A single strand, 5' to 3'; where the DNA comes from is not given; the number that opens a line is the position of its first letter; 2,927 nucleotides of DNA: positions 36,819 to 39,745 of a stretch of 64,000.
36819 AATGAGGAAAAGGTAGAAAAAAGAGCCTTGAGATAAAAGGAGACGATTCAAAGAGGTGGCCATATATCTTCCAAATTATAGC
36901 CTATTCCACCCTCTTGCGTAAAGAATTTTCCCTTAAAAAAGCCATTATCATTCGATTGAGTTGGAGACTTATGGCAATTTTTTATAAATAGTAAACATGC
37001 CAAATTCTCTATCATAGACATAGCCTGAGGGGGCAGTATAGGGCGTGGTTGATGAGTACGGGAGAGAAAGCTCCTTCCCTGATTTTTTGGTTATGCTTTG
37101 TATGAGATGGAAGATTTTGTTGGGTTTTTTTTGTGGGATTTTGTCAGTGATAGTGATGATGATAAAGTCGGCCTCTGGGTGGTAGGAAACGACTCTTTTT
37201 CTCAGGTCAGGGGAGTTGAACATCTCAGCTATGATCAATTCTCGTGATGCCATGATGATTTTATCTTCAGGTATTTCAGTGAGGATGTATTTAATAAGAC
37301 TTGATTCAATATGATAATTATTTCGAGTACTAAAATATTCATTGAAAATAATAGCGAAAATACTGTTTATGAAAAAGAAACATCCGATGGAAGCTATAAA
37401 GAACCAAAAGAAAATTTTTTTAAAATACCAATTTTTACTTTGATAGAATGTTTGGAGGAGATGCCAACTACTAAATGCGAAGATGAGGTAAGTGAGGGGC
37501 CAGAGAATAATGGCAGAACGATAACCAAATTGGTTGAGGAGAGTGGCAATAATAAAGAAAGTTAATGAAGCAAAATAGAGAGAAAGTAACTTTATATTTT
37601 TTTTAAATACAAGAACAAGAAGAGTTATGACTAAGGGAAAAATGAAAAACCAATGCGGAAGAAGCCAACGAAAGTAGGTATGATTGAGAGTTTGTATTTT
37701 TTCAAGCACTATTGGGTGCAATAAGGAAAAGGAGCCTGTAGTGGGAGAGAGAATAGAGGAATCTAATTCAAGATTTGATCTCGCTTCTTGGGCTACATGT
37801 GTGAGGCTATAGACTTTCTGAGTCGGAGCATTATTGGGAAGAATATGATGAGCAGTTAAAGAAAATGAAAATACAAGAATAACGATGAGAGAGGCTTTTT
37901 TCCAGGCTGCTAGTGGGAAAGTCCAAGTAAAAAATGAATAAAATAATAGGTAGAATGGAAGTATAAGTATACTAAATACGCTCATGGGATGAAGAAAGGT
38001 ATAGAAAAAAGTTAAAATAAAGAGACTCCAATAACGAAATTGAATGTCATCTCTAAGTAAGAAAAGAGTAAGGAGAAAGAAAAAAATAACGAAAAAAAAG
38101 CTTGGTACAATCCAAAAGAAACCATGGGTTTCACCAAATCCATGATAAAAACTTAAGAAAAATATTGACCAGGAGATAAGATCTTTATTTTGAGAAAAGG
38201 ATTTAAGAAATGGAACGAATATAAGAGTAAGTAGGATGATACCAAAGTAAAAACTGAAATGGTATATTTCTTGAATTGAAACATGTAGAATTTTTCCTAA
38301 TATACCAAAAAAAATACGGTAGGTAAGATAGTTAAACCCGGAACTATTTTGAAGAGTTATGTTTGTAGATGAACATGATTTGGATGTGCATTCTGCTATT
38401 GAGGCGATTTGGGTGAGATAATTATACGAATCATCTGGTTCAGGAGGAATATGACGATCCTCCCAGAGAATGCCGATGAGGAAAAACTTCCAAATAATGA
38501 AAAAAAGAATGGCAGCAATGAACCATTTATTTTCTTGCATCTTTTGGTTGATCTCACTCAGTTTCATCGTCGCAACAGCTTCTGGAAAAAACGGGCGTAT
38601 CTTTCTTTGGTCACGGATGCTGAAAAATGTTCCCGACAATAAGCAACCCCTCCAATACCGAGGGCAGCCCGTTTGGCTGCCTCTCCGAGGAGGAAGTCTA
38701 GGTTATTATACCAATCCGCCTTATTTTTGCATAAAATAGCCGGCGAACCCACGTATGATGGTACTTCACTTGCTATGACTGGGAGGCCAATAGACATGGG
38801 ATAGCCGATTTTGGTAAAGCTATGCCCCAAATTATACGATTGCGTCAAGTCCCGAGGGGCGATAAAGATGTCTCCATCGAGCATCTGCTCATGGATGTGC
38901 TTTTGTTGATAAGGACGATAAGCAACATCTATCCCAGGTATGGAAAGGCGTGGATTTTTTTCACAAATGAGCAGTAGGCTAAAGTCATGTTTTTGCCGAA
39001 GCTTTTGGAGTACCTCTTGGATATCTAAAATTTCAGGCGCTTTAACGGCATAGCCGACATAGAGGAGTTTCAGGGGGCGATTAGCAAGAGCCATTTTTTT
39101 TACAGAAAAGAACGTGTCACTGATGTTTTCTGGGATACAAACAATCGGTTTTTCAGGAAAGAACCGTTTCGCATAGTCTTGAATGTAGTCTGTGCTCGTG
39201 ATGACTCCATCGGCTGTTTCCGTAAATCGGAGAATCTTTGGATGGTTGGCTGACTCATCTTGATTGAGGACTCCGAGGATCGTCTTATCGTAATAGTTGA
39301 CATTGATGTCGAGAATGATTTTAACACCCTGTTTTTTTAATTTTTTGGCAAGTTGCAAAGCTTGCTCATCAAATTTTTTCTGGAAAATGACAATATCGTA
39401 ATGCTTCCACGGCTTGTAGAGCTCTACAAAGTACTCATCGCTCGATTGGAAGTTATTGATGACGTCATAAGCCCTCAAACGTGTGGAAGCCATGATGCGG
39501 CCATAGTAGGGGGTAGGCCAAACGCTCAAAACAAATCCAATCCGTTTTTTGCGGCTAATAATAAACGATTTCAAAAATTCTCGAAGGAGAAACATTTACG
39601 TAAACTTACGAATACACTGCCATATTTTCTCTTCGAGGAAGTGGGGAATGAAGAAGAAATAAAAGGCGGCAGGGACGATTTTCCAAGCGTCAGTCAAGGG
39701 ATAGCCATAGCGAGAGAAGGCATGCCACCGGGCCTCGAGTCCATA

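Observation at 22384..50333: Three independent small-membrane-accessory plus polyprenyl-P GT2 modules in one locus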

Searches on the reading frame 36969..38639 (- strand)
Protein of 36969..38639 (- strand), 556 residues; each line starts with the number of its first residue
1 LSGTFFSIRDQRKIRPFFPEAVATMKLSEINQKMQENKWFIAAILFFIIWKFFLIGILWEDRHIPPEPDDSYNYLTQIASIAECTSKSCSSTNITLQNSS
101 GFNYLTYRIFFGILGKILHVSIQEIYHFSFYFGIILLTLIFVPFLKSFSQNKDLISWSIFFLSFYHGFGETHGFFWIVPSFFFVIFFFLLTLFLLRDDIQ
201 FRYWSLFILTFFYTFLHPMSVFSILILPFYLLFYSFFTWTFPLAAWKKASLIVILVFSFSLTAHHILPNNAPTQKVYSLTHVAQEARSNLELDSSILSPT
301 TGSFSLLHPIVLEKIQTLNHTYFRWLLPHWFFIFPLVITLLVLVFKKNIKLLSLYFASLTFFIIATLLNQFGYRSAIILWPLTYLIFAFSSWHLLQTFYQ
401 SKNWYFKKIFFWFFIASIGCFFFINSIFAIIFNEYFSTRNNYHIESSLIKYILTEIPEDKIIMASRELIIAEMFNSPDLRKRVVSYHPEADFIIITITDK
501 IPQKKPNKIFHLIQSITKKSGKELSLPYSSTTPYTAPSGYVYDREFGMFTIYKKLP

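Call 4: search_protein_families(library=pfam, proteins=[window:36969-38639:-], max_evalue=0.01)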
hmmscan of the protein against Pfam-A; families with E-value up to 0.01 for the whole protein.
window:36969-38639:- (556 aa): 0 families

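Call 50: search_protein_families(library=pfam, proteins=[window:36969-38639:-], max_evalue=0.05)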
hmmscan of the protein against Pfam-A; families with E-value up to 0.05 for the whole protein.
window:36969-38639:- (556 aa): 0 families

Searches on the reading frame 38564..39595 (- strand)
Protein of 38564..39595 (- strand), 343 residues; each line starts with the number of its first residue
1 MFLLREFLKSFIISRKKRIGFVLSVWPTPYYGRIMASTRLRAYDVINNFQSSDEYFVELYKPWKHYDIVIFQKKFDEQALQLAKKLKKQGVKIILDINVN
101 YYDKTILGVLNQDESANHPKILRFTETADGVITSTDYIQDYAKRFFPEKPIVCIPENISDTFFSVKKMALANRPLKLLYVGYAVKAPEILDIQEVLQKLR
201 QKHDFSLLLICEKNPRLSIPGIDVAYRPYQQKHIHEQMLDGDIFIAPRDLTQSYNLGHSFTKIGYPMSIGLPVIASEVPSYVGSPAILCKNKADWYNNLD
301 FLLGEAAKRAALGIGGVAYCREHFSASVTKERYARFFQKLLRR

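Call 4: search_protein_families(library=pfam, proteins=[window:38564-39595:-], max_evalue=0.01)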
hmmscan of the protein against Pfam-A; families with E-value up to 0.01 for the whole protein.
window:38564-39595:- (343 aa): 1 family
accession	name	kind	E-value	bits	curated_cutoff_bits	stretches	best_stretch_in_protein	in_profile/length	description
PF13692.12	Glyco_trans_1_4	-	0.005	17.5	27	1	177-300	4-137/142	Glycosyl transferases group 1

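Call 50: search_protein_families(library=pfam, proteins=[window:38564-39595:-], max_evalue=0.05)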
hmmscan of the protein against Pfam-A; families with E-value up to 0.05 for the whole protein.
window:38564-39595:- (343 aa): 3 families
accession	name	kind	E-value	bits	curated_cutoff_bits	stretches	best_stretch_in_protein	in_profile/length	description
PF13692.12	Glyco_trans_1_4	-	0.005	17.5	27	1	177-300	4-137/142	Glycosyl transferases group 1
PF21996.1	HisZ-like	-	0.024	14.9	27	0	69-95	2-28/52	Histidyl-tRNA synthetase HisZ, C-terminal domain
PF13439.12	Glyco_transf_4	-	0.033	14.7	28.5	0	56-155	64-163/170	Glycosyltransferase Family 4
